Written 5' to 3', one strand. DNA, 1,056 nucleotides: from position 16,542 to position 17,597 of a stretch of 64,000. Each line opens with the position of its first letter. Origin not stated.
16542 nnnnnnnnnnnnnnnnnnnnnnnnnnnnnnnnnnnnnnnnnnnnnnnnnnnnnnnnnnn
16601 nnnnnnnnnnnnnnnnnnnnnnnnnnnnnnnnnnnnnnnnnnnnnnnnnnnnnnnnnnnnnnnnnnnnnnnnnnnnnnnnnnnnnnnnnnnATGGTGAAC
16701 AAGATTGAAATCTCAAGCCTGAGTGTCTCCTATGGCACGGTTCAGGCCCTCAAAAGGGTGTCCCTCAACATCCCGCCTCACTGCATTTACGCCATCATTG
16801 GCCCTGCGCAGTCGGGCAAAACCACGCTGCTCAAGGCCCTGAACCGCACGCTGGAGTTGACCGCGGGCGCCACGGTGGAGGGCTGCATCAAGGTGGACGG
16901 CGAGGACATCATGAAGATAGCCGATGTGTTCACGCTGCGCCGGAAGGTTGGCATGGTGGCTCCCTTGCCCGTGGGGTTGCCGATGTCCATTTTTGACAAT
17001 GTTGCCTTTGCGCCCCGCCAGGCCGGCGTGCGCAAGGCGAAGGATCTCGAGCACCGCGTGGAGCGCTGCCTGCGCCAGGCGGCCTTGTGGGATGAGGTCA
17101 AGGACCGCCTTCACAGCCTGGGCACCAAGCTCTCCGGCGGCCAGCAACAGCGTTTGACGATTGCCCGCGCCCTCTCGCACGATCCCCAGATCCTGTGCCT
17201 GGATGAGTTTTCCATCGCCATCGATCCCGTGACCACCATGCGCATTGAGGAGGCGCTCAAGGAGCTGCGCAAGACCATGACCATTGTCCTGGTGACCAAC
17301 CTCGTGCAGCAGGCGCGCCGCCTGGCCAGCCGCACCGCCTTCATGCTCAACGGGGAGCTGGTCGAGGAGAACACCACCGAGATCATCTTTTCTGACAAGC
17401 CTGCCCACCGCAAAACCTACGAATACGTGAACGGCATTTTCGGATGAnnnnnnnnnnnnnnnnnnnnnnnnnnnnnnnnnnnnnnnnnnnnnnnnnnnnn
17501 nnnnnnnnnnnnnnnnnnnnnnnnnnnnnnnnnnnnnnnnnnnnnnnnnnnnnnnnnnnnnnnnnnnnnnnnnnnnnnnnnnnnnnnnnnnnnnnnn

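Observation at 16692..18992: Three tandem PstB-type ATPases with complementary motif loss, and no phoU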

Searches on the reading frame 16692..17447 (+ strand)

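Call 3: search_protein_families(library=ncbifam, proteins=[window:16692-17447:+], max_evalue=0.001)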
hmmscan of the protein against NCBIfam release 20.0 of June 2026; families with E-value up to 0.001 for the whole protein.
window:16692-17447:+ (251 aa): 185 families (the best 25 are shown)
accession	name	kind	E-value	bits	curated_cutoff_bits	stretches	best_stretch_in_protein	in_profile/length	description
TIGR00972.1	3a0107s01c2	equivalog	4e-83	278.6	343.2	1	5-251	2-248/248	phosphate ABC transporter ATP-binding protein PstB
NF010860.0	PRK14267.1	equivalog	7.1e-66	222.4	412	1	3-251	3-253/253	phosphate ABC transporter ATP-binding protein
NF010840.0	PRK14246.1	equivalog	4.8e-56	190.3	425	1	6-248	12-254/257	phosphate ABC transporter ATP-binding protein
NF010851.0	PRK14258.1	subfamily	1.7e-54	185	425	1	2-246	5-256/261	phosphate ABC transporter ATP-binding protein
NF010864.0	PRK14271.1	equivalog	1.3e-52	178.6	561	1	10-251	27-267/276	phosphate ABC transporter ATP-binding protein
TIGR01186.1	proV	subfamily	3.3e-38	131.7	326.6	1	15-239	4-223/363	betaine/proline/choline family ABC transporter ATP-binding protein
NF007027.0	PRK09493.1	equivalog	6.1e-36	124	379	1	5-241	2-232/240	glutamine ABC transporter ATP-binding protein GlnQ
TIGR04521.1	ECF_ATPase_2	equivalog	1.6e-35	122.6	330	1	16-238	17-238/279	energy-coupling factor transporter ATPase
TIGR02314.1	ABC_MetN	equivalog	7.3e-35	120.6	499.7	1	11-236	12-232/343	methionine ABC transporter ATP-binding protein MetN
NF008338.0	PRK11124.1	equivalog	5.6e-34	117.7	369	1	5-234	3-230/242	arginine ABC transporter ATP-binding protein ArtP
TIGR04520.1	ECF_ATPase_1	equivalog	3.1e-33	115.4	315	1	5-236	1-227/269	energy-coupling factor transporter ATPase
TIGR03258.1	PhnT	equivalog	1.5e-32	113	499.15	1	4-246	8-240/359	2-aminoethylphosphonate ABC transport system ATP-binding subunit PhnT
TIGR02857.1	CydD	equivalog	4.4e-32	111.7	435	1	4-203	321-515/529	thiol reductant ABC exporter subunit CydD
TIGR03410.1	urea_trans_UrtE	equivalog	9.4e-32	110.3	285.8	1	6-230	2-217/230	urea ABC transporter ATP-binding subunit UrtE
TIGR01188.1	drrA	subfamily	4.6e-31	108.2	312.45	1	13-230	2-209/302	daunorubicin resistance ABC transporter, ATP-binding protein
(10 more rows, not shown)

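Call 4: search_protein_families(library=pfam, proteins=[window:16692-17447:+], max_evalue=0.001)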
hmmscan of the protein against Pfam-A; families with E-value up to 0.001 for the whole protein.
window:16692-17447:+ (251 aa): 4 families
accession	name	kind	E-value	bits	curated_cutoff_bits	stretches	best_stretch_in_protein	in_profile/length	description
PF00005.33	ABC_tran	-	6.2e-24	85.6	25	1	20-172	1-134/137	ABC transporter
PF13304.12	AAA_21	-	1.3e-05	25.9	27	0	32-52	1-21/304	AAA domain, putative AbiEii toxin, Type IV TA system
PF02463.25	SMC_N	-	1.8e-05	24.7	40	0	31-207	25-200/220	RecF/RecN/SMC N terminal domain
PF13479.12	AAA_24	-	0.00015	22.1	27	1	33-159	5-129/195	AAA domain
